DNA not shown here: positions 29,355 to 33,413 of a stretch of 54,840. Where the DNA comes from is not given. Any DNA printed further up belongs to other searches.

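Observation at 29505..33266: Helicase with three non-helicase add-ons: unknown 210-aa N-domain, roughly 200-aa coiled-coil insertion, HEPN-like C-terminus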

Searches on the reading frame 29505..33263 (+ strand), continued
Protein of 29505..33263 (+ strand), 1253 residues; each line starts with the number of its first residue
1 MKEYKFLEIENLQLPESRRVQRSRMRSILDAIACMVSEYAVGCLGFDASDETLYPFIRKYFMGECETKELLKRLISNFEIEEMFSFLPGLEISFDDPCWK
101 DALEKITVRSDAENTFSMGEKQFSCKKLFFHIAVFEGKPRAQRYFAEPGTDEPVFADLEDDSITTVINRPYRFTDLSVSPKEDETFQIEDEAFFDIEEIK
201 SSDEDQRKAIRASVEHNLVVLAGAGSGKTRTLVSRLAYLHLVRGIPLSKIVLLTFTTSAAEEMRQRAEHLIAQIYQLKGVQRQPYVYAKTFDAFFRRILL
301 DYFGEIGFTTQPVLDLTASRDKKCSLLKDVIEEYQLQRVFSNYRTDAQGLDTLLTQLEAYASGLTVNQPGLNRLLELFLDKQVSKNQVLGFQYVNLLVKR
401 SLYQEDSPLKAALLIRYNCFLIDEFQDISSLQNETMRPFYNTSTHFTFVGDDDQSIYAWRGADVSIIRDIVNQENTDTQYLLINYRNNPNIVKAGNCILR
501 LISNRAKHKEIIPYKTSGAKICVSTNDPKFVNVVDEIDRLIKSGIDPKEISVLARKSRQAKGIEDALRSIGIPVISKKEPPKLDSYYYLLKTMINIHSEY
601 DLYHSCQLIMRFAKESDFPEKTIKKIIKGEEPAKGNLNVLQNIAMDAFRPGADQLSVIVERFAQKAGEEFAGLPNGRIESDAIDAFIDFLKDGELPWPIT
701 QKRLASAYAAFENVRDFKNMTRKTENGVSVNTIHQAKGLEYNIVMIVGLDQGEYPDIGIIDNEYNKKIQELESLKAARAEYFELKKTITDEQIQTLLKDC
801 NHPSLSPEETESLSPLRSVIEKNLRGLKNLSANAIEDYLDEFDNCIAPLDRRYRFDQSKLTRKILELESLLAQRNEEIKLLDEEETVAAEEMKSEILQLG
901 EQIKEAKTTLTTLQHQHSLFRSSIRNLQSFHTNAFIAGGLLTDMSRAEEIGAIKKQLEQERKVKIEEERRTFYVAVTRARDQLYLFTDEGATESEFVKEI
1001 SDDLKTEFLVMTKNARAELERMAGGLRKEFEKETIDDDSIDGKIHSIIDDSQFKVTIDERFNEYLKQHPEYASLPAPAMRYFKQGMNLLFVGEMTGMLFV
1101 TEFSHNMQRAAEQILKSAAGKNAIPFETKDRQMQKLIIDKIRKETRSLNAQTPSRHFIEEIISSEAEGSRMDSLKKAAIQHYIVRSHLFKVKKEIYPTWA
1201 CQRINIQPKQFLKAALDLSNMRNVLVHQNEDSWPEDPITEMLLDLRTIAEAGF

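Call 71: search_protein_families(library=pfam, proteins=[L096:1-1188:+, L096:5148-6275:+, L008:11754-12368:+, L008:12380-13081:+, L001:12054-12575:+, L001:12820-13473:+, L003:7381-8001:+, L003:4914-5873:+, L097:9141-9848:+, L089:10658-11524:+], max_evalue=0.1)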
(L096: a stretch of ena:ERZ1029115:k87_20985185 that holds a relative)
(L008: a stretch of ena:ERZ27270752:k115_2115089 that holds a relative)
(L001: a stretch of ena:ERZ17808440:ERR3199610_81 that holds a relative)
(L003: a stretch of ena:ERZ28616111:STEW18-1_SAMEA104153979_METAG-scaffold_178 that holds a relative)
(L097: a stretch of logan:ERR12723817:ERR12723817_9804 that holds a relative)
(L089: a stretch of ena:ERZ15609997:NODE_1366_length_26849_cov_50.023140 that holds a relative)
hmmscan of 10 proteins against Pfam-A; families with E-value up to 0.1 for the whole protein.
L096:1-1188:+ (396 aa): 1 family
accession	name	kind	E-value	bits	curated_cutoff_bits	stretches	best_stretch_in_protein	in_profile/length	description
PF02847.23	MA3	-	0.024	15.1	23.2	0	301-352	34-87/113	MA3 domain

L096:5148-6275:+ (376 aa): 18 families
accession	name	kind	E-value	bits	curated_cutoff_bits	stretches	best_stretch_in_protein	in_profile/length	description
PF01443.25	Viral_helicase1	-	3.2e-11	43.9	21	1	31-359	3-228/228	Viral superfamily 1 RNA helicase core domain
PF00580.27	UvrD-helicase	-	5.4e-09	36.6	23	2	132-174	212-254/271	UvrD/REP helicase N-terminal domain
PF13245.12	AAA_19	-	1e-08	35.9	25.1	1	30-173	15-131/134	AAA domain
PF25199.1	nSTAND_NTPase5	-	7.8e-07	29.5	34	1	15-73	27-90/145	Novel STAND NTPase 5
PF13604.12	AAA_30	-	1.3e-06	28.7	27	1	10-170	3-127/191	AAA domain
PF09848.15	SLFN-g3_helicase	-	1.3e-05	25.1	24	1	31-212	6-162/354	Schlafen group 3, DNA/RNA helicase domain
PF13401.12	AAA_22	-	1.8e-05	25.5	27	1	31-75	10-55/130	AAA domain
PF24883.2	NPHP3_N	-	0.0002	22.1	24.8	1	18-77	13-75/164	Nephrocystin 3, N-terminal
PF13361.12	UvrD_C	-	0.00021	21.3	25.6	1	302-357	275-345/350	UvrD-like helicase C-terminal domain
PF04851.21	ResIII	-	0.00024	21.5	22.5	1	11-143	6-136/164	Type III restriction enzyme, res subunit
PF02562.22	PhoH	-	0.00093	19.2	27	0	11-55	7-48/205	PhoH-like protein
PF13538.12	UvrD_C_2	-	0.0013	19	27.4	1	316-357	4-51/52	UvrD-like helicase C-terminal domain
PF13191.12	AAA_16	-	0.012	16.6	32.6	1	31-65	29-63/167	AAA ATPase domain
PF20720.3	nSTAND3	-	0.026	14.7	27.2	1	31-60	22-51/155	Novel STAND NTPase 3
PF12340.13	DUF3638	-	0.028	14.2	31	1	12-75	26-89/225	Protein of unknown function (DUF3638)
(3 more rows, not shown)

L008:11754-12368:+ (205 aa): 2 families
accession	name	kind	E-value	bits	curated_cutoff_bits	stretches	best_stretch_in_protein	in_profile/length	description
PF03059.22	NAS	-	0.014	15.2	27.1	1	85-133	190-238/276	Nicotianamine synthase protein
PF09743.14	E3_UFM1_ligase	-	0.015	15.4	23.2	1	82-115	31-64/272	E3 UFM1-protein ligase 1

L008:12380-13081:+ (234 aa): 1 family
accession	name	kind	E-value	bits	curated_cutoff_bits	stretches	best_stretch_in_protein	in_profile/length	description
PF13384.12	HTH_23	-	0.0051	17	24.6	1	194-224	12-42/50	Homeodomain-like domain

L001:12054-12575:+ (174 aa): 0 families

L001:12820-13473:+ (218 aa): 2 families
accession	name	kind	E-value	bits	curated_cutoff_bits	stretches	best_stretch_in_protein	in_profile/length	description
PF07743.18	HSCB_C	-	0.0091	16.8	22.1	1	69-122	4-56/74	HSCB C-terminal oligomerisation domain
PF00038.26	Filament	-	0.088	12.9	40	0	26-98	188-260/313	Intermediate filament protein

L003:7381-8001:+ (207 aa): 1 family
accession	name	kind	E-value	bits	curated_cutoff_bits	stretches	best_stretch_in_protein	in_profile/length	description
PF05451.16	Phytoreo_Pns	-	0.021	14.3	20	1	64-134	221-291/359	Phytoreovirus nonstructural protein Pns10/11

L003:4914-5873:+ (320 aa): 2 families
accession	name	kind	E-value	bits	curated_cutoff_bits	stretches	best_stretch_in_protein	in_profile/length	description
PF02674.22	Colicin_V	-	0.049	14.1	29.3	1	20-136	24-126/144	Colicin V production protein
PF13129.11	DUF3953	-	0.057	13.6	22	0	19-39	21-41/41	Protein of unknown function (DUF3953)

L097:9141-9848:+ (236 aa): 25 families
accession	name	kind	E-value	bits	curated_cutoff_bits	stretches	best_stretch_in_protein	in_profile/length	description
PF07553.16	Lipoprotein_Ltp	-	3.9e-39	133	23.2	4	188-229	1-45/48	Host cell surface-exposed lipoprotein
PF19891.5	DUF6364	-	2.6e-08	34.7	27.3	0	3-30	11-38/70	Family of unknown function (DUF6364)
PF21982.2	RecX_HTH1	-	7e-08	32.8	26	0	207-227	15-35/40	RecX, first three-helix domain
PF04376.19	ATE_N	-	1.6e-07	31.9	27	0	109-138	18-47/72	Arginine-tRNA-protein transferase, N terminus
PF00627.37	UBA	-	1.8e-06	28.1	22.4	0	116-139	4-27/37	UBA/TS-N domain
PF22562.2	UBA_7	-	8.7e-06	26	27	0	210-233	3-26/48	UBA-like domain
PF19958.5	EAD6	-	3.4e-05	24.4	27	0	26-80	12-64/75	Effector-associated domain 6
PF22504.1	DUF6993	-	0.00013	22.4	25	0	61-114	7-60/83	Domain of unknown function (DUF6993)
PF02023.22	SCAN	-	0.0002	21.5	27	0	8-32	60-84/90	SCAN domain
PF17443.8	pXO2-72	-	0.0003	21.4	25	0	61-79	28-46/62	Uncharacterized protein pXO2-72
PF21933.2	MCM5_C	-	0.00059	20.1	27.2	0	158-175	15-32/59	MCM5, C-terminal domain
PF13076.11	Fur_reg_FbpA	-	0.0011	19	22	0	208-222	2-16/36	Fur-regulated basic protein A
PF22194.2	F-93_WHD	-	0.0012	19.4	28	0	116-129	34-47/62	F-93, winged-helix domain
PF20582.4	UPF0758_N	-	0.0015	19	27.1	0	111-138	21-48/77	UPF0758 N-terminal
PF07223.17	DUF1421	-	0.0016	18.7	22.8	0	161-177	1-17/45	UBA-like domain (DUF1421)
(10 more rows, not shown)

L089:10658-11524:+ (289 aa): 1 family
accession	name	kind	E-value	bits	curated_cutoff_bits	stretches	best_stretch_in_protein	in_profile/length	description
PF04539.22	Sigma70_r3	-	0.011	16.3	25.3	1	139-180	30-72/78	Sigma-70 region 3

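Call 74: search_protein_families(library=padloc, proteins=[L001:7060-7980:+, L008:6648-7688:+, L008:11754-12368:+, L008:12380-13081:+, L096:5148-6275:+, L003:7381-8001:+, L096:1-1188:+], max_evalue=0.01)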
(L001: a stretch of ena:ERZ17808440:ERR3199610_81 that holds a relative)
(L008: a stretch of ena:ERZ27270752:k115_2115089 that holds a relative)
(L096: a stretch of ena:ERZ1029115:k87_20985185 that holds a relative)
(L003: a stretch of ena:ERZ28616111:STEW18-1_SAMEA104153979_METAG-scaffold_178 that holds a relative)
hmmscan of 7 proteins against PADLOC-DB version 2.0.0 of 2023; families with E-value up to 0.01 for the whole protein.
L001:7060-7980:+ (307 aa): 4 families
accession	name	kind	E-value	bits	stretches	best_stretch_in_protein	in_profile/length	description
PDLC04349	PDC-M03B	-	4.7e-06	24.4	1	4-90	130-217/232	-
PDLC04347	PDC-M03B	-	5e-05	21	1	8-88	132-210/245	-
PDLC04352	PDC-M03B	-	0.00095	16.8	1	24-102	150-227/250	-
PDLC04348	PDC-M03B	-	0.0056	14.4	1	26-89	150-214/248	-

L008:6648-7688:+ (347 aa): 6 families
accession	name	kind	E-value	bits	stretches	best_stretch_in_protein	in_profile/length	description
PDLC01247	DEDDh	-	1e-29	101.9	1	133-299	1-138/139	"CAS-I,CAS-II,CAS-III,CAS-IV,CAS-V,CAS-VI; associated"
PDLC05028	PDC-S48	-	4.7e-13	46.5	1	133-304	21-181/512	-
PDLC05027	PDC-S48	-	1.4e-09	35.5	1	135-308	9-172/411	-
PDLC00753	Effector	-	1.5e-05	22.9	1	133-303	9-177/184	Exonuclease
PDLC03802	RTasHel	-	0.00085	16.3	1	127-301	394-517/675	DRT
PDLC03817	RTasSbcB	-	0.00091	16.3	1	133-160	3-30/436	DRT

L008:11754-12368:+ (205 aa): 18 families
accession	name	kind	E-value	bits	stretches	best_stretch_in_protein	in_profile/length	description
PDLC01820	CARF2--CARF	-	9.1e-45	150.9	1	1-204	1-204/205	-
PDLC01431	Csx1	-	2.1e-20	71.4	1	1-189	1-183/206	CAS-III; associated_signaling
PDLC01821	CARF2--CARF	-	2.4e-15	54.8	1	20-204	21-202/203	-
PDLC01822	CARF2--CARF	-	1.3e-14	52.5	1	1-187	1-179/201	-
PDLC01823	CARF2--CARF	-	1.7e-11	42.3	1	1-204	1-196/201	-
PDLC01345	Csx1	-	2.9e-06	25.3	1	54-183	41-145/267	CAS-III; associated_signaling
PDLC01032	Csx1/Csm6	-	5.4e-06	23.9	1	55-185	45-163/412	CARF+HEPN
PDLC01843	CARF2--CARF_HEPN_CSX20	-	6e-06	23.4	1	86-184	85-172/498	-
PDLC01824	CARF2--CARF_HEPN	-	8.9e-06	23.4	1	81-183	67-152/376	-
PDLC01621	Csx1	-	4.7e-05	21.2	1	47-202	49-180/340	CAS-III; associated_signaling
PDLC01840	CARF2--CARF_HEPN_CARF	-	0.00035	17.4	1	51-146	46-131/547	-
PDLC01826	CARF2--CARF_HEPN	-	0.00096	16.4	1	63-143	89-163/393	-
PDLC01281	Csx1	-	0.001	17.1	1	89-180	83-167/191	CAS-III; associated_signaling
PDLC01832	CARF2--CARF_HEPN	-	0.0017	15.7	1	48-170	42-156/416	-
PDLC01825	CARF2--CARF_HEPN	-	0.0017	15.4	1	84-171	101-183/382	-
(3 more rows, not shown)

L008:12380-13081:+ (234 aa): 0 families

L096:5148-6275:+ (376 aa): 30 families (the best 25 are shown)
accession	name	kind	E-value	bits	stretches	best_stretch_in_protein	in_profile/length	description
PDLC01087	C3a187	-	5e-27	92.9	1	10-358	198-542/559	NERD+UvrD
PDLC03813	RTasNERD-Hel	-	6.9e-12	43.2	2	132-358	299-510/519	DRT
PDLC02372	Nhi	-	5.8e-10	36.4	2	131-185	262-314/470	-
PDLC00104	GajB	-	1.2e-09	35.5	2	30-99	19-92/574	UrvD helicase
PDLC00135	GajB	-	1.4e-09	35.4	1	132-176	169-216/603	UrvD helicase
PDLC00122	GajB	-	2.8e-09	34.4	1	250-370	356-485/502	UrvD helicase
PDLC02350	AbiO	-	5.6e-09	33.3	2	130-187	255-313/468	AbiO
PDLC00148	GajB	-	1.3e-08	32.2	1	131-216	148-235/369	UrvD helicase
PDLC04173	GajB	-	1.9e-08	31.7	1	321-360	425-463/471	-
PDLC03802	RTasHel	-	4.4e-08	30.4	1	132-225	192-275/675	DRT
PDLC00120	GajB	-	6.8e-08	30.1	1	132-180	155-203/458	UrvD helicase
PDLC00117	GajB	-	1.7e-07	28.1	0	31-96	32-100/604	UrvD helicase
PDLC00127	GajB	-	2.3e-06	24.4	1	132-266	201-327/594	UrvD helicase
PDLC00132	GajB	-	6.4e-06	23.1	1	132-242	214-314/625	UrvD helicase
PDLC00131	GajB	-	8.3e-06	23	1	133-180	247-295/647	UrvD helicase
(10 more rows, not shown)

L003:7381-8001:+ (207 aa): 0 families

L096:1-1188:+ (396 aa): 0 families

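Call 75: search_protein_families(library=padloc, proteins=[L001:12054-12575:+, L001:12820-13473:+, L095:9924-10418:-, L098:10689-11543:-, L089:10658-11524:+, L097:2606-3475:+, L097:3482-3937:+, L003:4914-5873:+, L003:6205-7374:+, L098:11635-13224:+], max_evalue=0.01)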
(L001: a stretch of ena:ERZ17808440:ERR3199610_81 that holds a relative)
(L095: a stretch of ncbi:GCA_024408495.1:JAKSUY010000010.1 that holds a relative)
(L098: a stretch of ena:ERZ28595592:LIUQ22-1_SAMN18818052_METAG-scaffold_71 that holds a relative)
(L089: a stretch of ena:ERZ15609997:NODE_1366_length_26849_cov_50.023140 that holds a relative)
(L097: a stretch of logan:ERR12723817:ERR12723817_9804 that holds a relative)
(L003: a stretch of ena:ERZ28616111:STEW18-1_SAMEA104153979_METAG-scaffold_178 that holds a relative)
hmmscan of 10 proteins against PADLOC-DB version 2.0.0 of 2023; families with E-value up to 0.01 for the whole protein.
L001:12054-12575:+ (174 aa): 0 families

L001:12820-13473:+ (218 aa): 0 families

L095:9924-10418:- (165 aa): 0 families

L098:10689-11543:- (285 aa): 21 families
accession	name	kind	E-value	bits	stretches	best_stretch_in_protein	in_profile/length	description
PDLC01866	CARF3--CARF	-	1.1e-35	121.5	2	92-282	38-205/207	-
PDLC01879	CARF3--CARF_TM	-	1.5e-10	39.1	1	6-273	19-219/222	-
PDLC01031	Csx1/Csm6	-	1e-08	33.1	1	6-185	3-132/357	CARF+HEPN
PDLC02909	Csa3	-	3.3e-06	25.1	1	82-211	39-162/237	-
PDLC01847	CARF3--CARF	-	4.2e-06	24.5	1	3-201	3-156/239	-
PDLC01865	CARF3--CARF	-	1.3e-05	22.9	1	94-282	53-212/215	-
PDLC01880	CARF4--CARF_PDDEXK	-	3e-05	21.5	1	103-174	49-119/364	-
PDLC01853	CARF3--CARF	-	6.3e-05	20.7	1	115-257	64-196/209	-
PDLC01871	CARF3--CARF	-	6.4e-05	20.6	1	107-230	63-192/261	-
PDLC01849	CARF3--CARF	-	7.9e-05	20.5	1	94-166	42-117/197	-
PDLC01799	CARF1--CARF_HEPN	-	0.00011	19.3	1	89-163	80-149/454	-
PDLC01794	CARF1--CARF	-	0.00055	17.8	1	31-202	26-143/168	-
PDLC01882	CARF4--CARF_PDDEXK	-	0.00072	16.1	1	136-202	283-344/569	-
PDLC01877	CARF3--CARF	-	0.00098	16.9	1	81-169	43-129/252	-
PDLC01801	CARF1--CARF_HEPN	-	0.0011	15.9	1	108-185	76-157/441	-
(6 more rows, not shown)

L089:10658-11524:+ (289 aa): 0 families

L097:2606-3475:+ (290 aa): 1 family
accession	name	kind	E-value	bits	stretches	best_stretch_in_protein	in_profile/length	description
PDLC00126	GajB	-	0.0043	13.9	1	87-236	310-454/606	UrvD helicase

L097:3482-3937:+ (152 aa): 1 family
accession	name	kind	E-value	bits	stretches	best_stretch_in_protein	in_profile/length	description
PDLC03867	LmuB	-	0.0083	12.7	0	5-148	320-462/605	-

L003:4914-5873:+ (320 aa): 0 families

L003:6205-7374:+ (390 aa): 4 families
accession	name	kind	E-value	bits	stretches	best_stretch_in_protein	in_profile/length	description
PDLC04347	PDC-M03B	-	0.00017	19.3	1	297-370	133-208/245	-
PDLC04348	PDC-M03B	-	0.00052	17.8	1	297-370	135-211/248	-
PDLC04349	PDC-M03B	-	0.00055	17.6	1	312-360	155-204/232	-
PDLC04352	PDC-M03B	-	0.0072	13.9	0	296-370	138-212/250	-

L098:11635-13224:+ (530 aa): 1 family
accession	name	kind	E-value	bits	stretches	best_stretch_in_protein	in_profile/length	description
PDLC04731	PDC-M61B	-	3e-06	24.2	1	167-342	329-510/588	-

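Call 89: find_encoding_contigs(protein=P0057, flank=6000, max_places=2)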
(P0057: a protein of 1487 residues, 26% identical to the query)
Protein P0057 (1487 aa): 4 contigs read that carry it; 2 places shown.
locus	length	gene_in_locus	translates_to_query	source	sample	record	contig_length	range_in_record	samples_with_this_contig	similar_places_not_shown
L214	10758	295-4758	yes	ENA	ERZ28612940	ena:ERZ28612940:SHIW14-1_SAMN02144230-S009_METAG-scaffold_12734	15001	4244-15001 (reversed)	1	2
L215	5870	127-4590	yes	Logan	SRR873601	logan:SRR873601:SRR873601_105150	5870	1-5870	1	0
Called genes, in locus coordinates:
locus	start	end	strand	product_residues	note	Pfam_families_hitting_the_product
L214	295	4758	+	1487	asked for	PF00580:UvrD-helicase, PF13245:AAA_19, PF13361:UvrD_C, PF13538:UvrD_C_2 (faint), PF00089:Trypsin, PF13365:Trypsin_2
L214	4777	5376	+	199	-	PF08797:HIRAN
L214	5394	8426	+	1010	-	PF08238:Sel1 (weak), PF08980:DUF1883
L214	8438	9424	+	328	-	-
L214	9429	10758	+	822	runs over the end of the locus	PF00012:HSP70, PF06723:MreB_Mbl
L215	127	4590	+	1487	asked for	PF00580:UvrD-helicase, PF13245:AAA_19, PF13361:UvrD_C, PF13538:UvrD_C_2 (faint), PF00089:Trypsin, PF13365:Trypsin_2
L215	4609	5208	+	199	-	PF08797:HIRAN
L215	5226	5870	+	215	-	?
